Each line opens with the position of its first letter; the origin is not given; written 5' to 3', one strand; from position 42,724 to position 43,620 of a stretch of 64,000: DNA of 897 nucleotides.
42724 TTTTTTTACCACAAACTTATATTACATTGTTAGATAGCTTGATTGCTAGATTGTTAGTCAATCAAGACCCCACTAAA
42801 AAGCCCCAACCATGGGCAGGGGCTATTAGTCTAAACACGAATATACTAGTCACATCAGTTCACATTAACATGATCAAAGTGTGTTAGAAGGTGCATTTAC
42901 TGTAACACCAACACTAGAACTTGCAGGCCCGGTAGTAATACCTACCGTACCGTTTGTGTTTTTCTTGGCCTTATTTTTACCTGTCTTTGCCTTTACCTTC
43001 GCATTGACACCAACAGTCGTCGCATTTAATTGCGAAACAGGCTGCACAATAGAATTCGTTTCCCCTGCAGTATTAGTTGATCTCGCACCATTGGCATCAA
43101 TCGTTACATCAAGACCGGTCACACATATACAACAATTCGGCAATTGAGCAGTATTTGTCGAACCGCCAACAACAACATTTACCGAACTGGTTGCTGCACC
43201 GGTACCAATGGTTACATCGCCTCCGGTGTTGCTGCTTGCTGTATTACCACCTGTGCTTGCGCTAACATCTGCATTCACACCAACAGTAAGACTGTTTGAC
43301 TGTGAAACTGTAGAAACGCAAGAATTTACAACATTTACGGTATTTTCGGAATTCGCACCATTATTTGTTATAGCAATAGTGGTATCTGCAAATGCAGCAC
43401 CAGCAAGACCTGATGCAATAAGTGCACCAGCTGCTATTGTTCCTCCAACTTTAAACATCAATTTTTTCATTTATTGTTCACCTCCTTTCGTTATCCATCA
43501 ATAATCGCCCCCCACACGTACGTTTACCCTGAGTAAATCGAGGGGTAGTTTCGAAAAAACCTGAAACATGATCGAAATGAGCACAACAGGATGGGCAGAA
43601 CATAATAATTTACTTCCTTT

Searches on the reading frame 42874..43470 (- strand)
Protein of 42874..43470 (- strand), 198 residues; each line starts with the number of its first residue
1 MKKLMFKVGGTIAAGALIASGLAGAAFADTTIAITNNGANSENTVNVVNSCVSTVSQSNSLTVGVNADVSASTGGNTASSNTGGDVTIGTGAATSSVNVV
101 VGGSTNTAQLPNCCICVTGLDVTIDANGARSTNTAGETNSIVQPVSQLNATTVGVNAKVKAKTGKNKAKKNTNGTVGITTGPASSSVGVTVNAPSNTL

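Call 3: search_protein_families(library=pfam, proteins=[window:42874-43470:-], max_evalue=1)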
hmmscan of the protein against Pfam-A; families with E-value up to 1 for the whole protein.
window:42874-43470:- (198 aa): 0 families

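Call 4: search_protein_families(library=ncbifam, proteins=[window:42874-43470:-], max_evalue=1)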
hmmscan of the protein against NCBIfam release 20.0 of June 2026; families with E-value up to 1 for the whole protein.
window:42874-43470:- (198 aa): 0 families

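Call 36: find_homologous_proteins(query=window:42874-43470:-)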
Query window:42874-43470:- (198 aa): 151 proteins with E <= 0.001 among 1088 candidates; the best 120 are listed.
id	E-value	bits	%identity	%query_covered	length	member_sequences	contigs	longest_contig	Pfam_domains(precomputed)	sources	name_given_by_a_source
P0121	7.0e-108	376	100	100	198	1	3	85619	-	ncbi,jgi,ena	-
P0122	2.0e-75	270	81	93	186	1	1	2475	-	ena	-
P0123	3.0e-75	270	77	99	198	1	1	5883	-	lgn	-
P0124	1.4e-53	199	62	99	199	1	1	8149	-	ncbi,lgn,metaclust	metaclust:status=active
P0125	4.1e-53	198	61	98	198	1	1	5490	-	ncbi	-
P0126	2.4e-50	189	60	98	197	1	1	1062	-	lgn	-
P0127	1.9e-45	173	58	85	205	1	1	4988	-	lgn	-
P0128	2.9e-45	172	57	99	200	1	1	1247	-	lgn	-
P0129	4.1e-44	168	80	59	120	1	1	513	-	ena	-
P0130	5.0e-44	168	56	98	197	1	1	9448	-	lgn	-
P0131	5.5e-44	168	56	98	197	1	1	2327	-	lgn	-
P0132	1.1e-42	164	54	100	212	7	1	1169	-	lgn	-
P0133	6.6e-42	161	51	99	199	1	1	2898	-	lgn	-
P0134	4.0e-41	159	53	99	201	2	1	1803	-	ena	-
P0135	5.0e-39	152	55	94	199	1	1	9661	-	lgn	-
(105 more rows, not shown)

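Call 40: search_solved_structures(query=A2, max_evalue=10)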
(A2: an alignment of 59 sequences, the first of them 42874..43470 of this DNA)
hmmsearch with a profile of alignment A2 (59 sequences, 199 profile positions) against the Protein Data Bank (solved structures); distinct sequences matched with E-value up to 10: 1.
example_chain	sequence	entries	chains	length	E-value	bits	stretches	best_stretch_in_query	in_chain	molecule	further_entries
5b5x_A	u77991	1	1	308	0.8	12.5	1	25-74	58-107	limiting CO2-inducible protein LCIC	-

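Call 47: predict_structure(alignment_id=A2)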
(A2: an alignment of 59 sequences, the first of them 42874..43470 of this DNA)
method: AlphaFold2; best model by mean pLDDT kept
length: 198 residues; sequences in the alignment: 59
mean_pLDDT: 70.6   pTM: 0.46
mean pLDDT of the five models: 70.6, 67.4, 67.0, 61.1, 44.8
residues with pLDDT >= 90: 0; 70-90: 118; 50-70: 53; < 50: 27
segments of 3 or more residues with pLDDT < 50: 1-27
pLDDT, mean of each block of 10 residues (from residue 1): 39 44 48 68 65 71 80 85 82 85 74 60 69 66 73 81 85 81 83 74
secondary structure, 60 per line:
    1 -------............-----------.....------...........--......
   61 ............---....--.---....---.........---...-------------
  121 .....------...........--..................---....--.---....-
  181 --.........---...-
elements in order: H8-19 E31-35 E42-52 E55-72 E76-79 E86-89 E93-101 E105-107 E121-125 E132-142 E145-162 E166-169 E176-179 E183-191 E195-197

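Call 49: fold_search(model_id=the predicted structure, library=pdb)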
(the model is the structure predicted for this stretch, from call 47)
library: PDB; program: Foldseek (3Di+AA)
matches with E <= 10: 23; with E <= 0.001: 0
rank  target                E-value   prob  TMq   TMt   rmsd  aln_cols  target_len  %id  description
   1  9nqd_0                5.7e-02  0.04  0.10  0.10  39.7       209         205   15  Structure of Pseudomonas FapC Biofilm-Forming Functional Amyloid (released 2025-06-25)
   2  9u4u_A                1.7e-01  0.03  0.10  0.12  38.7       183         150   15  Structure of the functional amyloid FapC from Pseudomonas sp.UK4 (released 2025-08-06)
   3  9a7k_A                1.6e+00  0.02  0.11  0.05  40.1       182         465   15  Integrative model of SUFB-SUFD by crosslinking MS and deep learning (released 2024-09-18)
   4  4nu2                  2.3e+00  0.01  0.07  0.06  42.3       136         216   13  Crystal structure of an ice-binding protein (FfIBP) from the Antarctic bacterium, Flavobacterium frigoris PS1 (released 2014-04-16)
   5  5awg_B                2.7e+00  0.01  0.07  0.04  42.8       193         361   11  Crystal structure of Hg-bound SufB-SufC-SufD complex from Escherichia coli (released 2015-11-11)
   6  8x1o                  3.8e+00  0.00  0.07  0.06  41.0       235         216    9  Crystal structure of M249C/N270C mutant of FfIBP (released 2024-11-13)
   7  6eio                  4.3e+00  0.01  0.06  0.07  41.8       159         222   16  Crystal structure of an ice binding protein from an Antarctic Biological Consortium (released 2018-03-28)
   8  9lhs                  4.3e+00  0.00  0.05  0.04  41.7       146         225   12  Crystal structure of an ice-binding protein from Candidatus Cryosericum odellii (released 2025-09-03)
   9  3pet_A                4.5e+00  0.01  0.07  0.07  42.2       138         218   13  Crystal structure of a putative adhesin (BF0245) from Bacteroides fragilis NCTC 9343 at 2.07 A resolution (released 2011-02-09)
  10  3vn3_A                4.8e+00  0.00  0.06  0.05  39.6       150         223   11  Fungal antifreeze protein exerts hyperactivity by constructing an inequable beta-helix (released 2012-06-06)
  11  5awf_A                5.4e+00  0.01  0.12  0.07  39.0       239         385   10  Crystal structure of SufB-SufC-SufD complex from Escherichia coli (released 2015-11-11)
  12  8x1p                  5.4e+00  0.00  0.07  0.07  41.1       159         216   11  Crystal structure of G160C/S176C mutant of FfIBP (released 2024-11-13)
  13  7ddb_A                6.7e+00  0.00  0.06  0.06  42.9       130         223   15  Crystal structure of fungal antifreeze protein with intermediate activity (released 2021-11-03)
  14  7dc5_A                6.7e+00  0.00  0.06  0.05  41.6       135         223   15  Crystal structure of fungal antifreeze protein with intermediate activity (released 2021-10-27)
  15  4nu3_A                6.7e+00  0.00  0.05  0.04  42.9       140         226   12  Crystal structure of mFfIBP, a capping head region swapped mutant of ice-binding protein (released 2014-04-16)
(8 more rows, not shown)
